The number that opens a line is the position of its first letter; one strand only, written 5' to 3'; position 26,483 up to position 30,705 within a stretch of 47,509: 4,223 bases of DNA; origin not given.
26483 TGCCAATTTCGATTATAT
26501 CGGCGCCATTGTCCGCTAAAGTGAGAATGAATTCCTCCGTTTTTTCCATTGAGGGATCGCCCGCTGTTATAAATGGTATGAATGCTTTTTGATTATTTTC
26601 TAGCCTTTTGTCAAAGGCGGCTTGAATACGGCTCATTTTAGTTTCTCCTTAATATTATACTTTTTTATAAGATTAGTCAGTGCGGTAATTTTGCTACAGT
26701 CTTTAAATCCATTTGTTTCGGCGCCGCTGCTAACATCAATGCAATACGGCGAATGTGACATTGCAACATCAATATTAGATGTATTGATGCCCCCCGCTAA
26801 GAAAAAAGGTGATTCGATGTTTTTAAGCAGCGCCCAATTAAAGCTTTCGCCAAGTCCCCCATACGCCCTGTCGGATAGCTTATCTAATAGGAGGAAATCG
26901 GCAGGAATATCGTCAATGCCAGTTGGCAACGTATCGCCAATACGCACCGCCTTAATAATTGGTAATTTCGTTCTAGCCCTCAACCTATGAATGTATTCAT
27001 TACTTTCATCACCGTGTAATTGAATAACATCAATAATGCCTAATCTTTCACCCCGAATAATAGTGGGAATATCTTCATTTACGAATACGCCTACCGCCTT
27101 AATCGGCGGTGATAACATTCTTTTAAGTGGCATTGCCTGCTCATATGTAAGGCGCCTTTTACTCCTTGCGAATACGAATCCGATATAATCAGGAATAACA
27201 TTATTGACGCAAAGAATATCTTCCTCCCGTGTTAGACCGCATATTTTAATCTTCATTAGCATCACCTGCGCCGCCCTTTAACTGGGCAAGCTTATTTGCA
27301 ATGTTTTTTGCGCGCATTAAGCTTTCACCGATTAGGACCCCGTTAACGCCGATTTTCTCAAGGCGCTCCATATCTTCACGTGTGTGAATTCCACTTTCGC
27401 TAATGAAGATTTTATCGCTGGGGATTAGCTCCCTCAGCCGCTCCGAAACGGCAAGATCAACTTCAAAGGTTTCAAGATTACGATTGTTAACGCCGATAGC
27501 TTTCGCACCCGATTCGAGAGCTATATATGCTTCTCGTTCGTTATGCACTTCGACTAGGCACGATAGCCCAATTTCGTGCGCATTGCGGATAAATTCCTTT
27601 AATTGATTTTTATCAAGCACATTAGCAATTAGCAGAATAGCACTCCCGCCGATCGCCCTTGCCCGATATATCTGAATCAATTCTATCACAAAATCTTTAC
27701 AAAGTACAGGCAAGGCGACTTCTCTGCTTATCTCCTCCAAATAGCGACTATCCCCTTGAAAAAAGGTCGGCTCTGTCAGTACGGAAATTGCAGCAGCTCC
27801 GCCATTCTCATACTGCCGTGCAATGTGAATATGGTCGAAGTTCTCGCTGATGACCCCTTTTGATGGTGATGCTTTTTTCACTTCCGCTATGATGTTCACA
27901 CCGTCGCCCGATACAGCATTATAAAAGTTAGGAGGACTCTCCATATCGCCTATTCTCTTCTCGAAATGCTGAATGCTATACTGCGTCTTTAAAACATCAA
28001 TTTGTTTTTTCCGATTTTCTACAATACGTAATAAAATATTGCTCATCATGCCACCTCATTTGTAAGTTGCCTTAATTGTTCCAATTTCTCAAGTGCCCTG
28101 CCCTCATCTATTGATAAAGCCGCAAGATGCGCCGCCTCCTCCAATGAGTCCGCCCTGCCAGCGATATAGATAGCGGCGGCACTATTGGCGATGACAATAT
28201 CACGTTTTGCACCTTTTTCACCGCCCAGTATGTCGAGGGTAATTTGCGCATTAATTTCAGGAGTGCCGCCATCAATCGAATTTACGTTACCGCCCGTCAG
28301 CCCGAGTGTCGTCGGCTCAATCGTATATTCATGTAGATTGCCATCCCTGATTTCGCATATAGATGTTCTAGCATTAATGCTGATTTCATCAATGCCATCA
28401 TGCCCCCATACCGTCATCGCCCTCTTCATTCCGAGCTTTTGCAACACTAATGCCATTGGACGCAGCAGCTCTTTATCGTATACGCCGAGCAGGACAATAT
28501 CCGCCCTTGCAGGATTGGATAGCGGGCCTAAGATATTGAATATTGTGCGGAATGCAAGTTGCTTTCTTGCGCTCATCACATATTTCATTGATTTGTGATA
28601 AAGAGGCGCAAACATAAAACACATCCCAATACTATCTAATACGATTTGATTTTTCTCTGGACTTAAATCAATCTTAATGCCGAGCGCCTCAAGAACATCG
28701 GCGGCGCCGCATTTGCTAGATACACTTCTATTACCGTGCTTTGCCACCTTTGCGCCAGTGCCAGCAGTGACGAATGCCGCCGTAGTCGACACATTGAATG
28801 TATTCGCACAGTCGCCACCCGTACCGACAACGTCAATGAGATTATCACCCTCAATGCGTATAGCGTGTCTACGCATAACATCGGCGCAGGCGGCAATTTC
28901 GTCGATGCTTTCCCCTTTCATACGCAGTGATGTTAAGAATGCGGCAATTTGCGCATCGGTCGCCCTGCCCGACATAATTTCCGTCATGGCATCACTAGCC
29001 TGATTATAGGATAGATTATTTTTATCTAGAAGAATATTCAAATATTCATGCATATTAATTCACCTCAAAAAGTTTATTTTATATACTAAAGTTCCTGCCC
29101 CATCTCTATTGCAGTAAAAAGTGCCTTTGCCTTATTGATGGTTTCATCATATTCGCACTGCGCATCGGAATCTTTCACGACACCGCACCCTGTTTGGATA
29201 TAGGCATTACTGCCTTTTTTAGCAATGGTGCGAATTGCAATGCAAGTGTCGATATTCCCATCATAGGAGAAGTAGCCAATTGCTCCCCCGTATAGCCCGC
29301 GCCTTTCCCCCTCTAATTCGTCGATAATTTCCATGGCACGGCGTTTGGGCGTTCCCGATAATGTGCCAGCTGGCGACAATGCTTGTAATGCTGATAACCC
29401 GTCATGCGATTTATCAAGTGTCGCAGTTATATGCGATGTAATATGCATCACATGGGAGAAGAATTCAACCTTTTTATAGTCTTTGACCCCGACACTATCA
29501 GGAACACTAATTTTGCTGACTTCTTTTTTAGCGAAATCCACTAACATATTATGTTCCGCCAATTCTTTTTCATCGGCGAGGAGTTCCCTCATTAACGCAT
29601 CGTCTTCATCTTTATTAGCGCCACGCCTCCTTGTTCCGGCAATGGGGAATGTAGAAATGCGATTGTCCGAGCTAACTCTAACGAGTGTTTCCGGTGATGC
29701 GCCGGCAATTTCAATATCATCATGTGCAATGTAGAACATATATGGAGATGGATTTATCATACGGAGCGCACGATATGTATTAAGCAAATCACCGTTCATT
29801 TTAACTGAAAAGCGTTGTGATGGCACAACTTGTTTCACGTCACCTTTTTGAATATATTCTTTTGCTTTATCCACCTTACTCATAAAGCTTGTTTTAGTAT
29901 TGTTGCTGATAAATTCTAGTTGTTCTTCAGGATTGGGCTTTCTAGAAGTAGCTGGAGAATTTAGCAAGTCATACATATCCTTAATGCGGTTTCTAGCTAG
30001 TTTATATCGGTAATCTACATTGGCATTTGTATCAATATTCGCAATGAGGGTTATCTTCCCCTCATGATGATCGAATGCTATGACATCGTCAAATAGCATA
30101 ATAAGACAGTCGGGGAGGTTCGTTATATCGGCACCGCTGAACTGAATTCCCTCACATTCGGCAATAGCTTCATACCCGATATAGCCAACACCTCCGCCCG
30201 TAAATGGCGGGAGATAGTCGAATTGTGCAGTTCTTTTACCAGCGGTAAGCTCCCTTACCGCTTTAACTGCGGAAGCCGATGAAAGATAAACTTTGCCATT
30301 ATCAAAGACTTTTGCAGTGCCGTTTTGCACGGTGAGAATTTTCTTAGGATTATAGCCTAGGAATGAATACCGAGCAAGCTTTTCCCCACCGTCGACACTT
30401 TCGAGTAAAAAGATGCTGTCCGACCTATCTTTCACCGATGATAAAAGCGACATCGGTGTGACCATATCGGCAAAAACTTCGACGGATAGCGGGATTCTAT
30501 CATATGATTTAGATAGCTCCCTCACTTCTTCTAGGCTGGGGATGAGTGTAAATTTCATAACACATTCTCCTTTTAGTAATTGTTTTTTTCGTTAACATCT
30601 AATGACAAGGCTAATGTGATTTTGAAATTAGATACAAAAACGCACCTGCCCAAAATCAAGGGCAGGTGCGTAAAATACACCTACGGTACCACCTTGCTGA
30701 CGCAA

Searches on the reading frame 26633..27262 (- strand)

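Call 85: search_protein_families(library=pfam, proteins=[window:26633-27262:-], max_evalue=0.001)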
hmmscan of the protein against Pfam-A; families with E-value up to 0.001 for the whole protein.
window:26633-27262:- (209 aa): 1 family
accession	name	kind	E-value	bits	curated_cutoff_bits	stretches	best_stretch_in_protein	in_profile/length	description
PF00697.28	PRAI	-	5e-36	124.7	22.7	1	5-195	1-190/193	N-(5'phosphoribosyl)anthranilate (PRA) isomerase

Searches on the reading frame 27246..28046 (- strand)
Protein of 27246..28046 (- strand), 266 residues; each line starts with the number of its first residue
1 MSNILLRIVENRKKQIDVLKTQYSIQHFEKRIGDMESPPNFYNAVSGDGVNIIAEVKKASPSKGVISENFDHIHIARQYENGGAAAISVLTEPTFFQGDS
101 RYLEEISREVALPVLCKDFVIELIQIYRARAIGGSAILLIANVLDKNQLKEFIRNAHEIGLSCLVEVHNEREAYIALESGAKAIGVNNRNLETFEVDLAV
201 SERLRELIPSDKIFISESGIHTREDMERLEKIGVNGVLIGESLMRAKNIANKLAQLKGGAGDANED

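Call 85: search_protein_families(library=pfam, proteins=[window:27246-28046:-], max_evalue=0.001)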
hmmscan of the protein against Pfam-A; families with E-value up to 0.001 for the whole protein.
window:27246-28046:- (266 aa): 2 families
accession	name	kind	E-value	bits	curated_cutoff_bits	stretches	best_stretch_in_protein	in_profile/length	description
PF00218.27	IGPS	-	5.4e-88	294.9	27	1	7-256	3-254/254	Indole-3-glycerol phosphate synthase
PF04131.20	NanE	-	0.00091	18.9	27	0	148-254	80-187/192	Putative N-acetylmannosamine-6-phosphate epimerase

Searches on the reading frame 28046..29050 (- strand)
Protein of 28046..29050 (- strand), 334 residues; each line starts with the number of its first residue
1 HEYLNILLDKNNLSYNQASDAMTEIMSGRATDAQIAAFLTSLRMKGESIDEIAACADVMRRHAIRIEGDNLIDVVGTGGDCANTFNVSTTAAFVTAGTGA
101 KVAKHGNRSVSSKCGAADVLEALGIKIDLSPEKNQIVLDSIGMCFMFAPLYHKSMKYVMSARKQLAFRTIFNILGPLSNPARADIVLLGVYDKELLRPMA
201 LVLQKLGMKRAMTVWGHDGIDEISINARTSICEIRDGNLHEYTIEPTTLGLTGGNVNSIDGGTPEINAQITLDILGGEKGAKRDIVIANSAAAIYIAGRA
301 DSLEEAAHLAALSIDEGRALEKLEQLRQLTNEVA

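Call 82: search_protein_families(library=pfam, proteins=[window:28046-29050:-], max_evalue=0.00001)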
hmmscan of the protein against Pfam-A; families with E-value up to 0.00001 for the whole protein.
window:28046-29050:- (334 aa): 2 families
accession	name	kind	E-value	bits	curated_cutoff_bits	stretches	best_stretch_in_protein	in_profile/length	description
PF00591.27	Glycos_transf_3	-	9.5e-91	304.4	27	1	70-320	3-253/253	Glycosyl transferase family, a/b domain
PF02885.22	Glycos_trans_3N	-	7.6e-25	86.9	26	1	2-63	2-63/63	Glycosyl transferase family, helical bundle domain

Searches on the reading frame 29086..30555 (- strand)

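Call 82: search_protein_families(library=pfam, proteins=[window:29086-30555:-], max_evalue=0.00001)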
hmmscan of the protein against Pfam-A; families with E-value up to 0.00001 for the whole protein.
window:29086-30555:- (489 aa): 2 families
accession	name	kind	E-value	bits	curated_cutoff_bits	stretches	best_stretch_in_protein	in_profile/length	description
PF00425.24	Chorismate_bind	-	6.3e-87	291.8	27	1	221-475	2-257/257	chorismate binding enzyme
PF04715.19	Anth_synt_I_N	-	1.6e-32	113.2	23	1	30-170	1-140/140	Anthranilate synthase component I, N terminal region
